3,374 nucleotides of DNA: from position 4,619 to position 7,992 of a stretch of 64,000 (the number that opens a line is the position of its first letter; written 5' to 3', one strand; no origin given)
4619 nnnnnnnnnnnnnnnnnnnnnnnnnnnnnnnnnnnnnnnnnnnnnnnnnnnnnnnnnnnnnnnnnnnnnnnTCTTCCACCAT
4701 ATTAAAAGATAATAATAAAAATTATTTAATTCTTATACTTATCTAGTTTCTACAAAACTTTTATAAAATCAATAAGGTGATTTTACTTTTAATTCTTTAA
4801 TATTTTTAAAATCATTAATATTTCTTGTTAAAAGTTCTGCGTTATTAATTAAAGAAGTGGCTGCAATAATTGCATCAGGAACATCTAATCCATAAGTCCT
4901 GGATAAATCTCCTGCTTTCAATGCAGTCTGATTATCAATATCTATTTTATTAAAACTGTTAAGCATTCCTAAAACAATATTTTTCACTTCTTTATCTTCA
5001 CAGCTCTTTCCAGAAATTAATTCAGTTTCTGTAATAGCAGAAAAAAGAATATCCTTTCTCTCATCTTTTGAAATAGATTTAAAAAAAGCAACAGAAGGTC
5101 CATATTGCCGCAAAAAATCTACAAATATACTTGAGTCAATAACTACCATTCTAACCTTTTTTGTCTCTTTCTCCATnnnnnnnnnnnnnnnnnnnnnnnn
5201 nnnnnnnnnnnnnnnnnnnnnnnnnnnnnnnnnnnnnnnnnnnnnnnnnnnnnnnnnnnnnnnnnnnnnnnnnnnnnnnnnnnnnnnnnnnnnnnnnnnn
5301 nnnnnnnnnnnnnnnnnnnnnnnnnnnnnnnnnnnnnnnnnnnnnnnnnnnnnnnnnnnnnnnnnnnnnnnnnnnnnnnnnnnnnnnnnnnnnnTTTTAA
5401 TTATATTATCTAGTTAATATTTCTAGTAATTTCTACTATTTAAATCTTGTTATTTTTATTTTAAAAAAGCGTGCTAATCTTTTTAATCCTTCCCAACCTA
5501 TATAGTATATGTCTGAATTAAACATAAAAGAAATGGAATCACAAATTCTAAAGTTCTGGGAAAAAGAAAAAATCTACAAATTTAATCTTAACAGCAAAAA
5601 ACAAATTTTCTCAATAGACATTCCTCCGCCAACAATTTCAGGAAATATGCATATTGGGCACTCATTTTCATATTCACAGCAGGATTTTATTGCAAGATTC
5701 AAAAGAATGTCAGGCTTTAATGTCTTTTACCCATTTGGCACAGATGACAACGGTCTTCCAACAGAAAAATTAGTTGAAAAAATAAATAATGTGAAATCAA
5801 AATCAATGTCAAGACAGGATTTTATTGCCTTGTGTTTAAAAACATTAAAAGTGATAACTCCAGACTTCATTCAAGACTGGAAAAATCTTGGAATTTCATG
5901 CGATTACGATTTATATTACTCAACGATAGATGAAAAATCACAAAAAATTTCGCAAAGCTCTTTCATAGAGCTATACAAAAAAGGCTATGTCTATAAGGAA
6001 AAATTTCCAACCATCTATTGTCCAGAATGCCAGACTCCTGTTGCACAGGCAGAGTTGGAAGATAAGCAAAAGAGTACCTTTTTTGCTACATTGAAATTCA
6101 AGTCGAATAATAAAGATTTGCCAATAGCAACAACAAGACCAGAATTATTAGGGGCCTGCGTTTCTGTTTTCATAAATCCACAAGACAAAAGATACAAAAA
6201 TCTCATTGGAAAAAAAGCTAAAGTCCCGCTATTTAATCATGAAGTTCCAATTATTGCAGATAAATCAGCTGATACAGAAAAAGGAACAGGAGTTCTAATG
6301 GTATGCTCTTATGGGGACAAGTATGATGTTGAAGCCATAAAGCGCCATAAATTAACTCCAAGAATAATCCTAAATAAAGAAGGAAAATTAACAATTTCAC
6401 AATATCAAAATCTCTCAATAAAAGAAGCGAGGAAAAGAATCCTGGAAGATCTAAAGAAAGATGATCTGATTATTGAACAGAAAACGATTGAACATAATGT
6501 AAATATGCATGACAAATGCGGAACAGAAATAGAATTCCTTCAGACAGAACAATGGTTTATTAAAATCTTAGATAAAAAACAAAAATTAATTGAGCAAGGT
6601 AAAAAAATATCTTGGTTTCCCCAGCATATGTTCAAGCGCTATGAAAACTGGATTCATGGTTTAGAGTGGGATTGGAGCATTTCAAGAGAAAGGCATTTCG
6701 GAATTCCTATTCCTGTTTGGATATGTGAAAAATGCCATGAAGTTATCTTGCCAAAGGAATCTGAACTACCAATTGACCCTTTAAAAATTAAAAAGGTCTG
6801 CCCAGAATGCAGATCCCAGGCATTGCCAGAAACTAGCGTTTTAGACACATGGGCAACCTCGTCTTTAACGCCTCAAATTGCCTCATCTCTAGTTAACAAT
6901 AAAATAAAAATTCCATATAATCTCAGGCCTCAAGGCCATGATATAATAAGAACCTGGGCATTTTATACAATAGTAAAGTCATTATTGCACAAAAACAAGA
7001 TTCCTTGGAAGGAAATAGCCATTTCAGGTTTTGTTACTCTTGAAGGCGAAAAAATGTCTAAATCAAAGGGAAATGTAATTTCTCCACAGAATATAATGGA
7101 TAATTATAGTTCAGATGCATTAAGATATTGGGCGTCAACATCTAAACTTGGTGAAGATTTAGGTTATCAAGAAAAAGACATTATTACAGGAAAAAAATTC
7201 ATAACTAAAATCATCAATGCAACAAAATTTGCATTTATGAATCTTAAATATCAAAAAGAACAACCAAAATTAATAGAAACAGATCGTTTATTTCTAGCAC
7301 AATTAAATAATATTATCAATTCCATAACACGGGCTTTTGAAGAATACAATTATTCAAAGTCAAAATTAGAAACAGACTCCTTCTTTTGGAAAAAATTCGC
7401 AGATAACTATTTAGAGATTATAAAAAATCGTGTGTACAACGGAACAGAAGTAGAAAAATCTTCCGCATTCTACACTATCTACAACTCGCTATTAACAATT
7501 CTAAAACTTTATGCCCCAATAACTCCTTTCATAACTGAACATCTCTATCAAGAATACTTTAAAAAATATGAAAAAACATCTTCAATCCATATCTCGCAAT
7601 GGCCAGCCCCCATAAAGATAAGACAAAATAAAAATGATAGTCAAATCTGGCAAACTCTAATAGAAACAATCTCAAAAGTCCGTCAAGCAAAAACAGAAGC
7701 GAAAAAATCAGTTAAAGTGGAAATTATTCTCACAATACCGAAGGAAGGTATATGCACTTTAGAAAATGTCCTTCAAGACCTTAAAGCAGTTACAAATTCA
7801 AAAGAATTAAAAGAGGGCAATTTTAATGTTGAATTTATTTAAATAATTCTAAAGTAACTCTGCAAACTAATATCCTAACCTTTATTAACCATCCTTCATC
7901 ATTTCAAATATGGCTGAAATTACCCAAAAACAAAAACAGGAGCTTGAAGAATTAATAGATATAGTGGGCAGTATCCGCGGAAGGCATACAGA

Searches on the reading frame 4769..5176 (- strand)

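Call 60: search_protein_families(library=pfam, proteins=[window:4769-5176:-], max_evalue=0.0001)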
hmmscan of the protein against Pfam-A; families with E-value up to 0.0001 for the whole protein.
window:4769-5176:- (135 aa): 1 family
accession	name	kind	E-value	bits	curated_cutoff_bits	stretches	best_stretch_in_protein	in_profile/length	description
PF01850.27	PIN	-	1.9e-14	54.7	23.6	1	11-127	1-118/120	PIN domain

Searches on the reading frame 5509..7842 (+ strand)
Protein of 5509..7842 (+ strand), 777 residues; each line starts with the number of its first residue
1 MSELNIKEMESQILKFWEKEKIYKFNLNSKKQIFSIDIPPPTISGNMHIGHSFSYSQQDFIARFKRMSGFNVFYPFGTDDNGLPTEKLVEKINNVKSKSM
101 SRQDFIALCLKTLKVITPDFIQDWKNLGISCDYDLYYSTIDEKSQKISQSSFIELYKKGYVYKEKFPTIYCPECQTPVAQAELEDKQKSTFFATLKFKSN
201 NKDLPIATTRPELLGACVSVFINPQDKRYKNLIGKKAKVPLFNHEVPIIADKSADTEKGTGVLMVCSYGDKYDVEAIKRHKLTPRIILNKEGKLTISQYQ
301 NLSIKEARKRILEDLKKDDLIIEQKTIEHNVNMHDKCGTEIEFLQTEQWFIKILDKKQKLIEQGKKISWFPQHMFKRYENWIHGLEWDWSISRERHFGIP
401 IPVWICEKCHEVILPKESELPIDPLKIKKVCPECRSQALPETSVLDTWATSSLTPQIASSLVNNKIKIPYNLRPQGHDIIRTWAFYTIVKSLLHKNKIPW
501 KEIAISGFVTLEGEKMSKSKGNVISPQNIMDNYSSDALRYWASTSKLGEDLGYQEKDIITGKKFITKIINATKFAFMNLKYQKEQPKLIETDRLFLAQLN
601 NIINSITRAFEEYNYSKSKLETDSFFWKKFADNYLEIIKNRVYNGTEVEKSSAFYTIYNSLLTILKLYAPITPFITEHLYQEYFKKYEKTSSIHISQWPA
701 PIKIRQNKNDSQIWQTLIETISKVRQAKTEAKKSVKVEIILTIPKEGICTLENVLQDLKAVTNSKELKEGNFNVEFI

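Call 60: search_protein_families(library=pfam, proteins=[window:5509-7842:+], max_evalue=0.0001)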
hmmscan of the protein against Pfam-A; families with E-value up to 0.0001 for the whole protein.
window:5509-7842:+ (777 aa): 5 families
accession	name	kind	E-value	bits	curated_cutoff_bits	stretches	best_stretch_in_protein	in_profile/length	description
PF00133.28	tRNA-synt_1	-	1.4e-83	281.4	22.7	1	12-551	1-411/414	tRNA synthetases class I (I, L, M and V)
PF09334.17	tRNA-synt_1g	-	1.2e-31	110.4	20.1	2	42-180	9-132/391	tRNA synthetases class I (M)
PF08264.19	Anticodon_1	-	6.3e-30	104.4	25.1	1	592-734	1-142/148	Anticodon-binding domain of tRNA ligase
PF01406.26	tRNA-synt_1e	-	3.9e-11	43.3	27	1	505-559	243-297/301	tRNA synthetases class I (C) catalytic domain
PF20097.4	DUF6487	-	2.9e-05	24.8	24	0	130-178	14-62/67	Domain of unknown function (DUF6487)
